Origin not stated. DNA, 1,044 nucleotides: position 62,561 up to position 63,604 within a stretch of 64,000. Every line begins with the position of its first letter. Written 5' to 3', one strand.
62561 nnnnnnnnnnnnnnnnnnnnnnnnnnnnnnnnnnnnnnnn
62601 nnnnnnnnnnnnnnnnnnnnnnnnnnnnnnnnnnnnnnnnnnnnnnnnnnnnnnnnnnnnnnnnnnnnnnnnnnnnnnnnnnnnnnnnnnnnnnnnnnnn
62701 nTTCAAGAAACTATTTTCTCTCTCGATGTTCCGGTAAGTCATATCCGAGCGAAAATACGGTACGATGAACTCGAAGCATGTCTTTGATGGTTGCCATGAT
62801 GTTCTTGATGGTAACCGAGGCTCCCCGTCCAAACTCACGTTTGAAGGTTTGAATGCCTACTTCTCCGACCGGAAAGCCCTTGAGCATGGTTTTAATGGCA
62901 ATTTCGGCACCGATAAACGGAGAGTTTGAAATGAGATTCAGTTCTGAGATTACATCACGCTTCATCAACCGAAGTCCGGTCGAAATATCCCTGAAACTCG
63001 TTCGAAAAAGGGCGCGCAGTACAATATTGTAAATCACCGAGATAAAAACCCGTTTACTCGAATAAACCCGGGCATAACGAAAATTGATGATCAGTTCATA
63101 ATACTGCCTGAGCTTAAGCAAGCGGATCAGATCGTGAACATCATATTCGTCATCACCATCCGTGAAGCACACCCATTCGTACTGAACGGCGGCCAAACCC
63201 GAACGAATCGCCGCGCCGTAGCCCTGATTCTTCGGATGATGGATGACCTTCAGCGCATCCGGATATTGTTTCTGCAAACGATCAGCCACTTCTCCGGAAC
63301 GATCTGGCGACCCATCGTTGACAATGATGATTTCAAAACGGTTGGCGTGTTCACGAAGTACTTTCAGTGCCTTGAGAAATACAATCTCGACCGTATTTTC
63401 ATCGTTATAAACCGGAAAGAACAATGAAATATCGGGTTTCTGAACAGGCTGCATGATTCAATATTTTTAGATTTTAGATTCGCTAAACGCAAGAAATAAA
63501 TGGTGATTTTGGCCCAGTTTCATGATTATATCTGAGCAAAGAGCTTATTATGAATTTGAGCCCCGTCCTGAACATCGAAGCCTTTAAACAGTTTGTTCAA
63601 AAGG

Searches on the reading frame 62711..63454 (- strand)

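Call 78: search_protein_families(library=pfam, proteins=[window:62711-63454:-], max_evalue=0.001)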
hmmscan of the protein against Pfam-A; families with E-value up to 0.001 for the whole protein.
window:62711-63454:- (247 aa): 3 families
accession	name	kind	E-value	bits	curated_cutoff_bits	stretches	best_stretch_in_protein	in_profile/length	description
PF00535.33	Glycos_transf_2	-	1.2e-25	90.8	23.3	1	10-171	1-166/168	Glycosyl transferase family 2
PF10111.15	Glyco_tranf_2_2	-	4.7e-05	23.5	27.3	1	12-131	3-121/276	Glycosyltransferase like family 2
PF13641.12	Glyco_tranf_2_3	-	0.00012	22.6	27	1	7-102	1-97/230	Glycosyltransferase like family 2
